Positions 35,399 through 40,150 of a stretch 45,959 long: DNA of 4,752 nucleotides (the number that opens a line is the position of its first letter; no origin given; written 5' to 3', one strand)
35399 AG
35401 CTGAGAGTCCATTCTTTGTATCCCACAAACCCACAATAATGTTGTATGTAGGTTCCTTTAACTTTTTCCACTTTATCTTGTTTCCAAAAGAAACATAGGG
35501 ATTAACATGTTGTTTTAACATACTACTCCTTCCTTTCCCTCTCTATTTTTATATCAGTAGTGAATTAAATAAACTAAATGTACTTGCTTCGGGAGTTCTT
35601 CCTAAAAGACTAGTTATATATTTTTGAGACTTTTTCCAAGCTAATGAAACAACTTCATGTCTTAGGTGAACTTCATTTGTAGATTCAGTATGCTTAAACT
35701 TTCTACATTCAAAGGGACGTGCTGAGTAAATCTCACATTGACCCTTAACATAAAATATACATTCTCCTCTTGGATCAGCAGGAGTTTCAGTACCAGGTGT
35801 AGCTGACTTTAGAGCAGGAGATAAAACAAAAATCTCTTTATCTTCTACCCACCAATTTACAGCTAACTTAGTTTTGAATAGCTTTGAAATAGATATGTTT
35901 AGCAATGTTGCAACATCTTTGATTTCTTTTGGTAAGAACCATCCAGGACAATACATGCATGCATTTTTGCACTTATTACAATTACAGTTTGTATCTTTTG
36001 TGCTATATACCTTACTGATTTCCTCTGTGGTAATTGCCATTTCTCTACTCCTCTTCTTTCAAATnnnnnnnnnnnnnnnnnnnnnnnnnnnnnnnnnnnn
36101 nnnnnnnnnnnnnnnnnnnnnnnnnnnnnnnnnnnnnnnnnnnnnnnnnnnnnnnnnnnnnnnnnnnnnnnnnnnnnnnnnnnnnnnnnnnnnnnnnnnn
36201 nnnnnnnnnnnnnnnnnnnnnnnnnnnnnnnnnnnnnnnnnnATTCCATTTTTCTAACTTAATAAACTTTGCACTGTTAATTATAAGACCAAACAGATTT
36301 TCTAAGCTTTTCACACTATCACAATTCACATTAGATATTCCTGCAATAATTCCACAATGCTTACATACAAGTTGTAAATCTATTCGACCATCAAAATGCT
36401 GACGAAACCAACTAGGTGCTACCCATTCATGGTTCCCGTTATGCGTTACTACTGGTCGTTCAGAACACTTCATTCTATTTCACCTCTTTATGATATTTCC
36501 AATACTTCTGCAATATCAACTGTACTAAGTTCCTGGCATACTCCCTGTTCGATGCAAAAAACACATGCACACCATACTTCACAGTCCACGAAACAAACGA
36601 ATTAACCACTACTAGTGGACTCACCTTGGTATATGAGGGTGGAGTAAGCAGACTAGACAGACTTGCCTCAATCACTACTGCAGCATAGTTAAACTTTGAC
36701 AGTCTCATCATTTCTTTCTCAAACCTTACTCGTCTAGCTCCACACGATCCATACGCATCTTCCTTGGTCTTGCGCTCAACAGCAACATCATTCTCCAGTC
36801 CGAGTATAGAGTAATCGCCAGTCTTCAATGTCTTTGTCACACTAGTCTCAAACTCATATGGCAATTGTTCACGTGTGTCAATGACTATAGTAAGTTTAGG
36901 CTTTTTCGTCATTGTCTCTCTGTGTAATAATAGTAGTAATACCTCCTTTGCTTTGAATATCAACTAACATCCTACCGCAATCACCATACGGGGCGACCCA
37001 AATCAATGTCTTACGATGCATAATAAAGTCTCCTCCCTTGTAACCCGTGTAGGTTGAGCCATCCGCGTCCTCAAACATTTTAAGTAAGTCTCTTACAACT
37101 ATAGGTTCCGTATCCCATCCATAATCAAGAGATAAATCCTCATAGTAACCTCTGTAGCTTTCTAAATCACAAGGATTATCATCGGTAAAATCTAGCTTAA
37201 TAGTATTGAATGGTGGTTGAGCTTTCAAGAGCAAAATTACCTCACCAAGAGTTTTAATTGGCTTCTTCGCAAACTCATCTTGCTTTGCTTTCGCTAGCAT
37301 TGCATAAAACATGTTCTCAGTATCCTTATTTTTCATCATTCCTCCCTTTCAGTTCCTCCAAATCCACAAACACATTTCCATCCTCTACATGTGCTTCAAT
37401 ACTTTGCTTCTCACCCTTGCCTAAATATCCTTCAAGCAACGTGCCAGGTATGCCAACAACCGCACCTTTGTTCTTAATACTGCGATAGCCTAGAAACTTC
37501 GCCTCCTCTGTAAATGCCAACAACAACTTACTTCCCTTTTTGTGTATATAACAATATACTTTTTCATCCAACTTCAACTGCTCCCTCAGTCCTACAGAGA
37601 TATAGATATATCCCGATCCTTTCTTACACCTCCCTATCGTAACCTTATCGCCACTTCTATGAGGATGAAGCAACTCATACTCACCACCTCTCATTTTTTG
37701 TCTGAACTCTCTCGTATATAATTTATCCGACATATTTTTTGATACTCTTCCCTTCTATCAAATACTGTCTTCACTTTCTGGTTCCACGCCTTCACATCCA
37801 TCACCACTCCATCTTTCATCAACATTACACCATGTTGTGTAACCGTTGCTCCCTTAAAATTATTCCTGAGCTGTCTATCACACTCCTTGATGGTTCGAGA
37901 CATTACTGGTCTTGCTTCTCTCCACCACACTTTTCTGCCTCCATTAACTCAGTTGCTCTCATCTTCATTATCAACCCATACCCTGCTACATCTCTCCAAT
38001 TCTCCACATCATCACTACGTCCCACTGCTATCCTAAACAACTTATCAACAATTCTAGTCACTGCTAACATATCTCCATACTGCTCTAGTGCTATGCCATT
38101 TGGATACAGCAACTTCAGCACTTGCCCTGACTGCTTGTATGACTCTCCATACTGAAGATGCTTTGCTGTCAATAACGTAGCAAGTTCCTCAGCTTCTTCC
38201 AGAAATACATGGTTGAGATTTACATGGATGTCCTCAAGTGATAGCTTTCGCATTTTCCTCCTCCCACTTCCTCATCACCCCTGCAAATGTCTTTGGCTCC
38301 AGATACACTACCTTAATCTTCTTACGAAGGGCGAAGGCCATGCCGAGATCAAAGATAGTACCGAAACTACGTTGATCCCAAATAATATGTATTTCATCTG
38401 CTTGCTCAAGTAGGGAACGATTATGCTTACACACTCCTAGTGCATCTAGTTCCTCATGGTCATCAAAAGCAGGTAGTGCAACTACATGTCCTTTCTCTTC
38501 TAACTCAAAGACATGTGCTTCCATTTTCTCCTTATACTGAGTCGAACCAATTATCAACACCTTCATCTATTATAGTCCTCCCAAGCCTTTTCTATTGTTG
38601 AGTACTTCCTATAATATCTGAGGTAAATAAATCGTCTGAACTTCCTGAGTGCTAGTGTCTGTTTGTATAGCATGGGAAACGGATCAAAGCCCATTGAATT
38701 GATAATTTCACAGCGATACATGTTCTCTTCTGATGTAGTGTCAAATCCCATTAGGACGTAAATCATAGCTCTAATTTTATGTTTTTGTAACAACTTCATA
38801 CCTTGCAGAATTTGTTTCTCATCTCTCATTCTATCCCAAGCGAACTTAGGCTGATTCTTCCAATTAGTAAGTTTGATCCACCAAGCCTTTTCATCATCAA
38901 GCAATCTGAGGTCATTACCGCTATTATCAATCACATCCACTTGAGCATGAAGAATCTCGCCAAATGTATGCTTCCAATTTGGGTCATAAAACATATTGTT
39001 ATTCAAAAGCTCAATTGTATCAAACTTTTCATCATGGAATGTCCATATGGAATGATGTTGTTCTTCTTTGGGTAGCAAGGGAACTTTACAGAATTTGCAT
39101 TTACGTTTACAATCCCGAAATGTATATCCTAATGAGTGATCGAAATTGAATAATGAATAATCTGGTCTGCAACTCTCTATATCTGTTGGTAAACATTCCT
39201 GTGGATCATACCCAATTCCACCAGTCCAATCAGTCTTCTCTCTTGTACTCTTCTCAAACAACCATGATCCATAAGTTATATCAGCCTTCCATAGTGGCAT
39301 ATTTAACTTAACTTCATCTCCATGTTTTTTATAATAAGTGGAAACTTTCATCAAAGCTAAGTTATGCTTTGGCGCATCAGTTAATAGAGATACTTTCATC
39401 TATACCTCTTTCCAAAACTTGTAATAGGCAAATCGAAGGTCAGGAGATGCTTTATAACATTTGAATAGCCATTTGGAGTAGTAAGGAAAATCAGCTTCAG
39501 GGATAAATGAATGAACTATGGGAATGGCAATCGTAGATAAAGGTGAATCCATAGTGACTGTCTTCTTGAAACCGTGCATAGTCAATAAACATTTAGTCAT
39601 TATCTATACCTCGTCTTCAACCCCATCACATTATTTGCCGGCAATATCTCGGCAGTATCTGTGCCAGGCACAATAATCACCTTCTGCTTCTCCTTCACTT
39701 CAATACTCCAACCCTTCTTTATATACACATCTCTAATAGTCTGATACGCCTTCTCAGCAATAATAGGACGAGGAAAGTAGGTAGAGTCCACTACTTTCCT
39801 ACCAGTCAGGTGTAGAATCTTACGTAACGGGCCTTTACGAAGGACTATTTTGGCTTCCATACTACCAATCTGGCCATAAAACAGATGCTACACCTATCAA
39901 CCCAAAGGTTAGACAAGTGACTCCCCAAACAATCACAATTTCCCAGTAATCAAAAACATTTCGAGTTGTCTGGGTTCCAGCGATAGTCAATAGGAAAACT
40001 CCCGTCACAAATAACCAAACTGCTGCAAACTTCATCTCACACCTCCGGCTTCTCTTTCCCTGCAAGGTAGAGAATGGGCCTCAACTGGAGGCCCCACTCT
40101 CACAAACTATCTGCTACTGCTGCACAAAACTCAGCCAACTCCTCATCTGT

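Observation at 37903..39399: Radical SAM + deoxyribosyltransferase-like + DUF1599-like trio: candidate nucleotide/DNA modification island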

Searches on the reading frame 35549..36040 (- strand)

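Call 3: search_protein_families(library=pfam, proteins=[window:35549-36040:-], max_evalue=0.1)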
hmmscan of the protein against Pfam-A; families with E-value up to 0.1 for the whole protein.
window:35549-36040:- (163 aa): 1 family
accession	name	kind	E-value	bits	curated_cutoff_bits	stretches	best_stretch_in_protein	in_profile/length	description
PF03692.20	CxxCxxCC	-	0.0002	22.4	23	1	21-120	2-74/85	Putative zinc- or iron-chelating domain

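Call 4: search_protein_families(library=phrogs, proteins=[window:35549-36040:-], max_evalue=0.01)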
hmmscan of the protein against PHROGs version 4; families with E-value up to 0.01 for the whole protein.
window:35549-36040:- (163 aa): 0 families

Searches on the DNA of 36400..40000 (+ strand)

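Call 6: search_dna_similar(query=window:36400-40000:+, collection=phages, mode=distant, max_rows=20)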
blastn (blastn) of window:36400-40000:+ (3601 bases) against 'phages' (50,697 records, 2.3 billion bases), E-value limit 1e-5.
No match.

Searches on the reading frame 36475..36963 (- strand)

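Call 3: search_protein_families(library=pfam, proteins=[window:36475-36963:-], max_evalue=0.1)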
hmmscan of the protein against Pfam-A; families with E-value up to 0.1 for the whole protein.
window:36475-36963:- (162 aa): 2 families
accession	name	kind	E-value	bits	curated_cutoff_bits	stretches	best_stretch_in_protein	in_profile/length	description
PF02732.21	ERCC4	-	4.7e-10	40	24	1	28-145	1-135/140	ERCC4 domain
PF10763.15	DUF2584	-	0.049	14.1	25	1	45-85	26-66/80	Protein of unknown function (DUF2584)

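Call 4: search_protein_families(library=phrogs, proteins=[window:36475-36963:-], max_evalue=0.01)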
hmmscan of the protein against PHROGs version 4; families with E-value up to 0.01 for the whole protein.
window:36475-36963:- (162 aa): 1 family
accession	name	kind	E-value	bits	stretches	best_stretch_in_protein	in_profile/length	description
phrog_3490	-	DNA, RNA and nucleotide metabolism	2.8e-17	64.3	1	21-157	7-169/175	ERCC4-type nuclease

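Call 30: search_protein_families(library=ncbifam, proteins=[window:36475-36963:-], max_evalue=0.1)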
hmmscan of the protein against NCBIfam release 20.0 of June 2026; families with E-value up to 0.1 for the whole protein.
window:36475-36963:- (162 aa): 3 families
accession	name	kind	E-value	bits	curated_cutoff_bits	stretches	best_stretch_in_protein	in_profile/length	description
NF010337.0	PRK13766.1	equivalog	1.8e-09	36.3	610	1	16-154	563-698/781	Hef nuclease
NF040956.1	Arch_Xpf_endonucase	equivalog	5.1e-07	29.5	300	1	42-157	27-134/222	3'-flap repair endonuclease Xpf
NF045592.1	bili_reduct_N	equivalog_domain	0.093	11.8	425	0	66-138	177-250/363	bilirubin reductase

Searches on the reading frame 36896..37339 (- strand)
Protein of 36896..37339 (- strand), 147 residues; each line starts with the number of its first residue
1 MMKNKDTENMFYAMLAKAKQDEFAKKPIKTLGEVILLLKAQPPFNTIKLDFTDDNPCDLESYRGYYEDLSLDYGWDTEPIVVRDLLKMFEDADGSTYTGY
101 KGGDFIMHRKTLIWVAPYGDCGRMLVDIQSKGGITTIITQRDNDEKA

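Call 3: search_protein_families(library=pfam, proteins=[window:36896-37339:-], max_evalue=0.1)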
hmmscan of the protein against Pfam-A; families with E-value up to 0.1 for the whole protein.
window:36896-37339:- (147 aa): 0 families

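Call 4: search_protein_families(library=phrogs, proteins=[window:36896-37339:-], max_evalue=0.01)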
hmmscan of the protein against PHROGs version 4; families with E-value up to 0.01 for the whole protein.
window:36896-37339:- (147 aa): 1 family
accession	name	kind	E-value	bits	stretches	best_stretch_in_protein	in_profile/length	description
phrog_12889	-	unknown function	9.2e-14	52.9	1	29-131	12-107/126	-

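Call 30: search_protein_families(library=ncbifam, proteins=[window:36896-37339:-], max_evalue=0.1)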
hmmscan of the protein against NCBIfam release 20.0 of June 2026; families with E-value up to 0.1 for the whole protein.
window:36896-37339:- (147 aa): 0 families

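Call 86: search_protein_families(library=padloc, proteins=[window:36896-37339:-], max_evalue=0.01)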
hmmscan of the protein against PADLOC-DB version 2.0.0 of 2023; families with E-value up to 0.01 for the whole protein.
window:36896-37339:- (147 aa): 0 families

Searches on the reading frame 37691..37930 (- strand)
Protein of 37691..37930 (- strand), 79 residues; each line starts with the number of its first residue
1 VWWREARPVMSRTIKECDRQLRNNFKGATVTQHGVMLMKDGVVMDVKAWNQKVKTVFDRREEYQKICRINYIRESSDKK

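Call 3: search_protein_families(library=pfam, proteins=[window:37691-37930:-], max_evalue=0.1)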
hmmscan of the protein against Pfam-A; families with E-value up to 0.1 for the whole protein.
window:37691-37930:- (79 aa): 1 family
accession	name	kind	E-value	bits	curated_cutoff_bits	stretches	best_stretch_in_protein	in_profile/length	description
PF00969.24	MHC_II_beta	-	0.048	14.3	20.9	1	40-71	40-71/75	Class II histocompatibility antigen, beta domain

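Call 4: search_protein_families(library=phrogs, proteins=[window:37691-37930:-], max_evalue=0.01)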
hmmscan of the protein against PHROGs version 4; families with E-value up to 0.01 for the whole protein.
window:37691-37930:- (79 aa): 0 families

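Call 30: search_protein_families(library=ncbifam, proteins=[window:37691-37930:-], max_evalue=0.1)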
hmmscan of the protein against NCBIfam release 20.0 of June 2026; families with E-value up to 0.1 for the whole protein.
window:37691-37930:- (79 aa): 1 family
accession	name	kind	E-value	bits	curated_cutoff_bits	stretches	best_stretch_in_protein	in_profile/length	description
TIGR04041.1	activase_YjjW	hypoth_equivalog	0.051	13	250.2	1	33-73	154-194/276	YjjW family glycine radical enzyme activase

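Call 86: search_protein_families(library=padloc, proteins=[window:37691-37930:-], max_evalue=0.01)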
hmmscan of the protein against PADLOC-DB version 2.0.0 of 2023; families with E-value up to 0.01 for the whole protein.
window:37691-37930:- (79 aa): 0 families

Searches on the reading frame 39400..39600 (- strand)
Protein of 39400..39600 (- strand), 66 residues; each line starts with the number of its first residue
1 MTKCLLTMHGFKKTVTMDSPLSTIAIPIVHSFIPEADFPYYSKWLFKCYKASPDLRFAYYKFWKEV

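Call 3: search_protein_families(library=pfam, proteins=[window:39400-39600:-], max_evalue=0.1)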
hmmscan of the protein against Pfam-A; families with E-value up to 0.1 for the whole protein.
window:39400-39600:- (66 aa): 0 families

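Call 4: search_protein_families(library=phrogs, proteins=[window:39400-39600:-], max_evalue=0.01)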
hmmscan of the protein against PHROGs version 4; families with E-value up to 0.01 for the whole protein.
window:39400-39600:- (66 aa): 0 families

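Call 30: search_protein_families(library=ncbifam, proteins=[window:39400-39600:-], max_evalue=0.1)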
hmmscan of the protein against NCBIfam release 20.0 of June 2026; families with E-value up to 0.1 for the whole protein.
window:39400-39600:- (66 aa): 0 families

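Call 86: search_protein_families(library=padloc, proteins=[window:39400-39600:-], max_evalue=0.01)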
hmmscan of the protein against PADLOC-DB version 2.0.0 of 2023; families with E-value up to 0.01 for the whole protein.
window:39400-39600:- (66 aa): 0 families

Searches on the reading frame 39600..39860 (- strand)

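Call 3: search_protein_families(library=pfam, proteins=[window:39600-39860:-], max_evalue=0.1)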
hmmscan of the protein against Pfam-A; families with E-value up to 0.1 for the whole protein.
window:39600-39860:- (86 aa): 0 families

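Call 4: search_protein_families(library=phrogs, proteins=[window:39600-39860:-], max_evalue=0.01)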
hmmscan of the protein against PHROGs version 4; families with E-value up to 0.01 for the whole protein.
window:39600-39860:- (86 aa): 0 families

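Call 30: search_protein_families(library=ncbifam, proteins=[window:39600-39860:-], max_evalue=0.1)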
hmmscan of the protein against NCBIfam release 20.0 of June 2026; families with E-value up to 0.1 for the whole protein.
window:39600-39860:- (86 aa): 1 family
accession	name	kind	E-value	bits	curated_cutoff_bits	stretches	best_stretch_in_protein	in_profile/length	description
NF003334.0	PRK04342.1-3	equivalog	0.065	12.2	658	1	23-64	73-115/354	DNA topoisomerase IV subunit A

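Call 86: search_protein_families(library=padloc, proteins=[window:39600-39860:-], max_evalue=0.01)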
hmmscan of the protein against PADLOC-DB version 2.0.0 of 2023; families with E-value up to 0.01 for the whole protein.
window:39600-39860:- (86 aa): 0 families
